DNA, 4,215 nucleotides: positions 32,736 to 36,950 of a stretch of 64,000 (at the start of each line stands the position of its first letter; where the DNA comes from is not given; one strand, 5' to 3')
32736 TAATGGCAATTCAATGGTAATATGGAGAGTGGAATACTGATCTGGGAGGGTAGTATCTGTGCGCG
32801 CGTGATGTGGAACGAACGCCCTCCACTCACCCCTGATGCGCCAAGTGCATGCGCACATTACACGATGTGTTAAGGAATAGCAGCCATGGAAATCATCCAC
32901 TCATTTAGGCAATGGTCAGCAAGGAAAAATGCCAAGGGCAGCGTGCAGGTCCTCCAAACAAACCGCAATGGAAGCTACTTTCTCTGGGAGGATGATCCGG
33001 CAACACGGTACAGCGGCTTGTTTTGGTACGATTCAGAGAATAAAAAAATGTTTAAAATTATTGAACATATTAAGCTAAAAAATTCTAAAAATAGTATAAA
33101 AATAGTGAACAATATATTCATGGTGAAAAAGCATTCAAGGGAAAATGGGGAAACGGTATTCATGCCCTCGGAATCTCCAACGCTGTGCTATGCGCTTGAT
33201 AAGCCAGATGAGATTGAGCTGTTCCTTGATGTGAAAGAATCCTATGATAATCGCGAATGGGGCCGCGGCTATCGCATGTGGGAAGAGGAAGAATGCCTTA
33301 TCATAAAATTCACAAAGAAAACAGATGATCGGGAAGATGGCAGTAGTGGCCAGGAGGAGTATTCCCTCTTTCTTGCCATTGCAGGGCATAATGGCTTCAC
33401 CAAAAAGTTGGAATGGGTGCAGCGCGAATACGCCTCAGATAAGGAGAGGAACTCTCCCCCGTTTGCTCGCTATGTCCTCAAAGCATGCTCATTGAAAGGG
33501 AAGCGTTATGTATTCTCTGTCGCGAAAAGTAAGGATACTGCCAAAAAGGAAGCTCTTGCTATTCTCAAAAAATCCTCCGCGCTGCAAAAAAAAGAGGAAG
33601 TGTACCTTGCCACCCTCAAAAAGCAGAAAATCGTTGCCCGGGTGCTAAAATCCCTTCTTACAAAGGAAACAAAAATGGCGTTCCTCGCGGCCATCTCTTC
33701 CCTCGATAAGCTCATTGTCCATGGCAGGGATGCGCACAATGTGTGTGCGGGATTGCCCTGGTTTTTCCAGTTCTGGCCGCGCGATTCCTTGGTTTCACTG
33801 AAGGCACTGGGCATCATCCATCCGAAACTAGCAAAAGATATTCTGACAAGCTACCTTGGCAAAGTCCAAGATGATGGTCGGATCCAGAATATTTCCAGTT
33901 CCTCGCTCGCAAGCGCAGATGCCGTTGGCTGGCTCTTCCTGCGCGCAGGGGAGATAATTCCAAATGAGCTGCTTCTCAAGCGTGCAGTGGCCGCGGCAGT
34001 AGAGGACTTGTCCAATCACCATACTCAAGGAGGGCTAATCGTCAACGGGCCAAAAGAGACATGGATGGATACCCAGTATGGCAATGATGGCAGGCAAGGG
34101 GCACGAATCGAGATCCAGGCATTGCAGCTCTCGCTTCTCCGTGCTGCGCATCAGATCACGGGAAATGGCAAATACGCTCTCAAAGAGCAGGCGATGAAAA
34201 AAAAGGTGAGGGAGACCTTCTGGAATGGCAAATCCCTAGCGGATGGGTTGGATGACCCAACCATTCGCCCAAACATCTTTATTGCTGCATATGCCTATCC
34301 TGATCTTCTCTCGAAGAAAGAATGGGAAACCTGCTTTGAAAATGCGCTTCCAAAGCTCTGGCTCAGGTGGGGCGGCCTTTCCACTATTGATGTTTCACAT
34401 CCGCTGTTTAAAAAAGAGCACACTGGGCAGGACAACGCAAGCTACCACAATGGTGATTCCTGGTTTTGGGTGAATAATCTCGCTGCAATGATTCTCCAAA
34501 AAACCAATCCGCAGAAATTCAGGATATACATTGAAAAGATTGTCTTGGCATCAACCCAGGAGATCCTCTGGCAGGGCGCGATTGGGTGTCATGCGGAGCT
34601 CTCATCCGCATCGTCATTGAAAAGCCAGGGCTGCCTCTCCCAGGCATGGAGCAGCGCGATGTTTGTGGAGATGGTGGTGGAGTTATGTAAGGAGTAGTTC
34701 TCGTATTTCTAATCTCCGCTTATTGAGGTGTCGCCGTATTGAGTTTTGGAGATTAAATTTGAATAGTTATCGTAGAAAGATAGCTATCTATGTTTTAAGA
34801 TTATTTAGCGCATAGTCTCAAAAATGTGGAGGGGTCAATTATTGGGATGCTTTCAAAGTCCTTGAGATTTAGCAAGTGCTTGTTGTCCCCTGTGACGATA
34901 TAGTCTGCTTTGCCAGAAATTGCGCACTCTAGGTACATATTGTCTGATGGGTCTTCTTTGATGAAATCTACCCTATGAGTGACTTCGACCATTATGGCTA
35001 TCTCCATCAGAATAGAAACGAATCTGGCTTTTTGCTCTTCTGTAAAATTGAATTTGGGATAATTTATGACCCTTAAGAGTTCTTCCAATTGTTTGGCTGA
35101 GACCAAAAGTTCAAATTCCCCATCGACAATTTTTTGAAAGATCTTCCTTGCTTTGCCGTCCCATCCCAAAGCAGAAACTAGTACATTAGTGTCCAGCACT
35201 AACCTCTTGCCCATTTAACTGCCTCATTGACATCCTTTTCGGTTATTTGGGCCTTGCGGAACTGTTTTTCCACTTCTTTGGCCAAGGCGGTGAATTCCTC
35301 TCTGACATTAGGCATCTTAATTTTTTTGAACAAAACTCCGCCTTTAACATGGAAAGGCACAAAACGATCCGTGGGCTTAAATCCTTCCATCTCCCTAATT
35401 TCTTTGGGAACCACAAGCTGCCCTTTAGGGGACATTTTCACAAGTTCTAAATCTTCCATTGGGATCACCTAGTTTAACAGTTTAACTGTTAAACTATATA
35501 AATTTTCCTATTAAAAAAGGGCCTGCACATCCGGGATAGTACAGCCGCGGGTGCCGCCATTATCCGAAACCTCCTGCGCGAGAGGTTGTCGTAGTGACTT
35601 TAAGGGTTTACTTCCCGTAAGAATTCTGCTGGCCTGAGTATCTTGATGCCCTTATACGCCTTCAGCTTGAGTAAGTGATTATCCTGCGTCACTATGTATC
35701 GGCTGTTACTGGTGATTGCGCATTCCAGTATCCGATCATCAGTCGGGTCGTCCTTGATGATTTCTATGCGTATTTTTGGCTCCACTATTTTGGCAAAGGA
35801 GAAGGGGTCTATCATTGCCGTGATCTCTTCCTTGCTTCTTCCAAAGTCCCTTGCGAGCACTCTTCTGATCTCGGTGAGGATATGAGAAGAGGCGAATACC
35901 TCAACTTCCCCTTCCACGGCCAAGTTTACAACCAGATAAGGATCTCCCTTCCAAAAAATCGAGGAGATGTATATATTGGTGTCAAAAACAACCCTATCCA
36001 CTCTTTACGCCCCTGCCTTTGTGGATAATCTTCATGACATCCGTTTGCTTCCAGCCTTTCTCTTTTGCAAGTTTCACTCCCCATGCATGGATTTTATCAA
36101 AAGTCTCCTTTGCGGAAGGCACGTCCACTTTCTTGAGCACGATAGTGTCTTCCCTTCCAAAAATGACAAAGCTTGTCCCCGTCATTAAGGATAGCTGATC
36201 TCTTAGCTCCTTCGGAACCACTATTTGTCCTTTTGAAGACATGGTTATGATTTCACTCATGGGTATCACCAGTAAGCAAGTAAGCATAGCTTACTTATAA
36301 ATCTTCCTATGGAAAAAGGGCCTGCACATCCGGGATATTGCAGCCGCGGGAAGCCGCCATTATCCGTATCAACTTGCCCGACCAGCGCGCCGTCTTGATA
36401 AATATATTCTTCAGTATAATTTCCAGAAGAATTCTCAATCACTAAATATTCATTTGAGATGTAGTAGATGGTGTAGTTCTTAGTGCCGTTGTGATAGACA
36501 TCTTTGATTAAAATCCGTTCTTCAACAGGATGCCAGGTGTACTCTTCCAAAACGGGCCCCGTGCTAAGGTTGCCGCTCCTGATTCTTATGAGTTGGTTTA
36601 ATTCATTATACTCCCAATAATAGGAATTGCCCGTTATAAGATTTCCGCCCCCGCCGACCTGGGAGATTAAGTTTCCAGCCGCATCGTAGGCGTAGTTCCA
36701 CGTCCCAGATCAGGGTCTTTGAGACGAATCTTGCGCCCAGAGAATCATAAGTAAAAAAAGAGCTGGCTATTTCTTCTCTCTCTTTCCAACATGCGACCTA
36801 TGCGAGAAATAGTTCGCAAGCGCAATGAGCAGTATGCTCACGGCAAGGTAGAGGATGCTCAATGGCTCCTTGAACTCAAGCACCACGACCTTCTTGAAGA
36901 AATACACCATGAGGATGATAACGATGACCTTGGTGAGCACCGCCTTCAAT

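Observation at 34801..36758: Cassette-like tandem TA array headed by a conserved ~70-bp sequence that also truncates an RHS gene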

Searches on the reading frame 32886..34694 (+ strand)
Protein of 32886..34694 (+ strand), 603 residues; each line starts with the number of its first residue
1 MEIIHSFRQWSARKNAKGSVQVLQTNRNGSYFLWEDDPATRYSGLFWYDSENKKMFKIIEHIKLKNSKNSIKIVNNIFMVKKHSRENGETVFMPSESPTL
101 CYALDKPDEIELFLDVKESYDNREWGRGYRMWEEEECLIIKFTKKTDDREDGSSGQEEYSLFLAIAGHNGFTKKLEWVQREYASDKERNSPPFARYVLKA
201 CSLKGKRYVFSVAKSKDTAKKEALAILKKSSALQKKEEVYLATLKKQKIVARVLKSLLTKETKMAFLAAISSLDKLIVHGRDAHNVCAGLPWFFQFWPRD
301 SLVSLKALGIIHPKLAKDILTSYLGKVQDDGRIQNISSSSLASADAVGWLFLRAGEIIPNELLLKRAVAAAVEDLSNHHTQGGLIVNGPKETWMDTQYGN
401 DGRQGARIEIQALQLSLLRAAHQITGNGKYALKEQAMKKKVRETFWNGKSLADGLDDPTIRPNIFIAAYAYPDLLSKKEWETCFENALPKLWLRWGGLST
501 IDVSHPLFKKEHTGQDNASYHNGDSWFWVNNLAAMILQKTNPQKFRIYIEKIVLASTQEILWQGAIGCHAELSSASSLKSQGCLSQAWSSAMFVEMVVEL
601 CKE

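Call 21: search_protein_families(library=pfam, proteins=[window:32886-34694:+], max_evalue=0.01)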
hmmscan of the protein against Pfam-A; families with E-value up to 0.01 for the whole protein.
window:32886-34694:+ (603 aa): 1 family
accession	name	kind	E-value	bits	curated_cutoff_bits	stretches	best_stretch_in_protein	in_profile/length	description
PF06202.20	GDE_C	-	7e-31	107.9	21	1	280-594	12-366/367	Amylo-alpha-1,6-glucosidase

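Call 39: find_homologous_proteins(query=window:32886-34694:+, max_evalue=1e-30)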
Query window:32886-34694:+ (603 aa): 1045 proteins with E <= 1e-30 among 8000 candidates; the best 120 are listed.
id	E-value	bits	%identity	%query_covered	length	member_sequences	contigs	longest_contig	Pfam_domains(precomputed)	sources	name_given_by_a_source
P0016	0.0e+0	1380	100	100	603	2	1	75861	PF06202.21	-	-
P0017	1.5e-253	861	62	100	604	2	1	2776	PF06202.21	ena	-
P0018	1.9e-247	841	61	100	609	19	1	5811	PF06202.21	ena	-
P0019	5.0e-223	760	58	100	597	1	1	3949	PF06202.21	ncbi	-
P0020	3.6e-218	744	54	100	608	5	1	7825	PF06202.21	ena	-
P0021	9.7e-206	703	52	100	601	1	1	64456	PF06202.21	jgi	jgi:glycogen debranching enzyme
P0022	3.2e-200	685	53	100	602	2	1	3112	PF06202.21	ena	-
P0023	3.7e-197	674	53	100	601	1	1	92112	PF06202.21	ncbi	-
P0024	1.7e-196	672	52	100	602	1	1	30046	PF06202.21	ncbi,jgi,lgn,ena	-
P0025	2.7e-181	622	45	100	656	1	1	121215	PF06202.21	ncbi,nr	ncbi:hypothetical protein HYX02_00460 [Candidatus Woesearchaeota archaeon]|nr:hypothetical protein [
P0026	4.0e-181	622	46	99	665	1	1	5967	PF06202.21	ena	-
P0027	9.4e-181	620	45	99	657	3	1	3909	PF06202.21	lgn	-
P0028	2.5e-180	619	45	100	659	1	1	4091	PF06202.21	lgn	-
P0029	2.7e-179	615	45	100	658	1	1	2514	PF06202.21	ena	-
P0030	1.6e-178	613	44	100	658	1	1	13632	PF06202.21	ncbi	-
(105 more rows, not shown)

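Call 40: find_encoding_contigs(protein=P0018, flank=6000, max_places=2)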
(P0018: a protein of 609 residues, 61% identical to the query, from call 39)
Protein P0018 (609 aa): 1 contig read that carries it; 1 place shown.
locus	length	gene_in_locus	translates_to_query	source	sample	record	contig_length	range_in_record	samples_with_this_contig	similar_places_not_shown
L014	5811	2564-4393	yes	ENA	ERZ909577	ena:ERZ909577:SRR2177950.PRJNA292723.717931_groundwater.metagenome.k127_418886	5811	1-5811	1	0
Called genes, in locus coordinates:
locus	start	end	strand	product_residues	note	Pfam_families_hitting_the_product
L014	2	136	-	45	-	?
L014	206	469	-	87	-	-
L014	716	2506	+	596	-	PF05693:Glycogen_syn, PF13692:Glyco_trans_1_4 (faint), PF00534:Glycos_transf_1 (weak)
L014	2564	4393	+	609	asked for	PF06202:GDE_C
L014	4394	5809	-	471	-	?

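Call 41: find_encoding_contigs(protein=P0020, flank=6000, max_places=2)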
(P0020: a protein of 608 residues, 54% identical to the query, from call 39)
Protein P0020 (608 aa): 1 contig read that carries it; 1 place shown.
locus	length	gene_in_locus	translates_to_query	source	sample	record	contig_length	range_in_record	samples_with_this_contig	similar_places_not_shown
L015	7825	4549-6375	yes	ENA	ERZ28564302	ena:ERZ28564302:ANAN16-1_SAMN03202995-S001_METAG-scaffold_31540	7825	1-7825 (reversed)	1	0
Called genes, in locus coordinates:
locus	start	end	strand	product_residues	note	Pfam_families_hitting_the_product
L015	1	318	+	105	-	?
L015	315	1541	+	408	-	-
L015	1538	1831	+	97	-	-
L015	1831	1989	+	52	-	-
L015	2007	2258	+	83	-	-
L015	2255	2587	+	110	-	-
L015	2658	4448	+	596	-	PF05693:Glycogen_syn, PF13692:Glyco_trans_1_4 (weak), PF00534:Glycos_transf_1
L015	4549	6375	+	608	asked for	PF06202:GDE_C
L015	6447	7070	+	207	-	-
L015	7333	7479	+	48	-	-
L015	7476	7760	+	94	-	PF01402:RHH_1 (weak)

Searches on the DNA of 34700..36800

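Call 85: search_rna_families(source=window, start=34700, end=36800, threshold=evalue, max_evalue=1)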
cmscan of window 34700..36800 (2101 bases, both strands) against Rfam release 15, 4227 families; matches with E-value up to 1: 0.
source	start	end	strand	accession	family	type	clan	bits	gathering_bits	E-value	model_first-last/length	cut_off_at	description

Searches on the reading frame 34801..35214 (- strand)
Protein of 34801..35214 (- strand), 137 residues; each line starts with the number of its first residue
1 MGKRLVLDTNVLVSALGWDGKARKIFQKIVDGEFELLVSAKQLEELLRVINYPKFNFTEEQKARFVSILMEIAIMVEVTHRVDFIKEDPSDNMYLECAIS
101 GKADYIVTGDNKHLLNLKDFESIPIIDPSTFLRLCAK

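Call 21: search_protein_families(library=pfam, proteins=[window:34804-35214:-], max_evalue=0.01)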
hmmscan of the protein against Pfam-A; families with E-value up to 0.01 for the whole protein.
window:34804-35214:- (137 aa): 3 families
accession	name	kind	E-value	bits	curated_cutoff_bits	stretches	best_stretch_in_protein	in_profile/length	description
PF13470.12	PIN_3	-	3.2e-20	73.5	27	1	4-112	1-115/115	PIN domain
PF01850.27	PIN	-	9.1e-07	29.9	23.6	1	6-112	2-113/120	PIN domain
PF24109.1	DUF7384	-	0.0092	16.4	27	0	3-111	5-102/153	Family of unknown function (DUF7384)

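Call 23: find_encoding_contigs(protein=window:34801-35214:-, flank=10000, max_places=10)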
Protein window:34801-35214:- (137 aa): 2 contigs read that carry it; 2 places shown.
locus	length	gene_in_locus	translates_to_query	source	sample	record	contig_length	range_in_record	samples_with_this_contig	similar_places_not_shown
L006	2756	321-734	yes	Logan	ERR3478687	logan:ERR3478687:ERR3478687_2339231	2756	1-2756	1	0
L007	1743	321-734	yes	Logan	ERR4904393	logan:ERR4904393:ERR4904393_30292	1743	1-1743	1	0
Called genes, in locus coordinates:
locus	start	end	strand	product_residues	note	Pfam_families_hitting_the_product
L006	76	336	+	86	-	-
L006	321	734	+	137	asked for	PF01850:PIN (weak), PF13470:PIN_3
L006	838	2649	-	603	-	PF06202:GDE_C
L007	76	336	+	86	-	-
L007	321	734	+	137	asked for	PF01850:PIN (weak), PF13470:PIN_3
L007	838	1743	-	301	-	?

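Call 47: find_related_loci(query=window:34804-35214:-, collection=viral_contigs, flank=3000)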
Query window:34804-35214:- (137 aa) in viral_contigs; peptide patterns used: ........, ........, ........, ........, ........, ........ (x = any residue, [..] = any of these).
14 stretches matched a pattern, but none encodes a relative of the query by tblastn (E <= 1e-3).

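Call 77: search_protein_families(library=ncbifam, proteins=[window:34804-35214:-], max_evalue=0.001)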
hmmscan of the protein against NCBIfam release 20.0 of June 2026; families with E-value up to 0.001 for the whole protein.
window:34804-35214:- (137 aa): 2 families
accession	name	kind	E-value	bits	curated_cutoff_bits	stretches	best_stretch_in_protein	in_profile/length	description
TIGR00305.1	TIGR00305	equivalog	1.9e-19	70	29.15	1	4-115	1-113/115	putative toxin-antitoxin system toxin component, PIN family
NF046100.1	RSP_2648_fam_PIN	equivalog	0.001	19.1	170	0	6-120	2-109/177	RSP_2648 family PIN domain-containing protein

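Call 82: search_protein_representatives(protein=window:34804-35214:-)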
Query: 137 residues. Proteins with E-value up to 0.001 (for the whole library): 11206; up to 1e-10: 2743; up to 1e-30: 13. The best 150 are listed.
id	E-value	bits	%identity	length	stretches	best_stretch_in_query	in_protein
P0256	1.2e-41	158.1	53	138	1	1-134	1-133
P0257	3.4e-40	153.4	56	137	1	3-134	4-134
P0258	1.1e-37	145.3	50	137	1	1-136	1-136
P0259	1.4e-36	141.7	52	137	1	2-132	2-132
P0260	2.4e-36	140.9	49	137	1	2-134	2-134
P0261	1.4e-34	135.2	47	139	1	3-134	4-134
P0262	5.4e-34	133.3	49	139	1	4-134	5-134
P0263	9.4e-33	129.3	46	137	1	3-134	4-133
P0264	2.9e-32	127.7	48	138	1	1-133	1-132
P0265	3.0e-32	127.7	46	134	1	1-134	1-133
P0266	1.4e-31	125.5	50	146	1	3-136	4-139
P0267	1.8e-31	125.1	44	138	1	3-134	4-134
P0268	6.8e-31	123.3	47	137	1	2-133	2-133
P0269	1.1e-30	122.6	47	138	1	4-135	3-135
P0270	1.4e-30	122.3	51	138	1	4-127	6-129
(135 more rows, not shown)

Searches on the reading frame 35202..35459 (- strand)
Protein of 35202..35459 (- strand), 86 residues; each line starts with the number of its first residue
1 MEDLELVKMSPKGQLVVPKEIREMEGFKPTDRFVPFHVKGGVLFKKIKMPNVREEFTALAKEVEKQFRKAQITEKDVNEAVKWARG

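Call 21: search_protein_families(library=pfam, proteins=[window:35202-35459:-], max_evalue=0.01)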
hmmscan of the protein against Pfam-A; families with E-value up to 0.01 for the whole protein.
window:35202-35459:- (86 aa): 1 family
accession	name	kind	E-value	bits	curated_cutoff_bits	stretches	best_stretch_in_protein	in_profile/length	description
PF04014.23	MazE_antitoxin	-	0.00064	20.1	24.7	1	10-32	5-27/48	Antidote-toxin recognition MazE, bacterial antitoxin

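Call 77: search_protein_families(library=ncbifam, proteins=[window:35202-35459:-], max_evalue=0.001)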
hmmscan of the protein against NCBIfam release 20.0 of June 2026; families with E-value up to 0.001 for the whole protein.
window:35202-35459:- (86 aa): 2 families
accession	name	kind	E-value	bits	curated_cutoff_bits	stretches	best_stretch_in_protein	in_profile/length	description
TIGR01439.1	lp_hng_hel_AbrB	domain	2.9e-05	23.7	28.3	1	7-43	2-39/44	transcriptional regulator, AbrB family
NF040962.1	near_HgcAB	equivalog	3e-05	23.8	70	1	7-34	8-35/70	HgcAB-associated protein HgcC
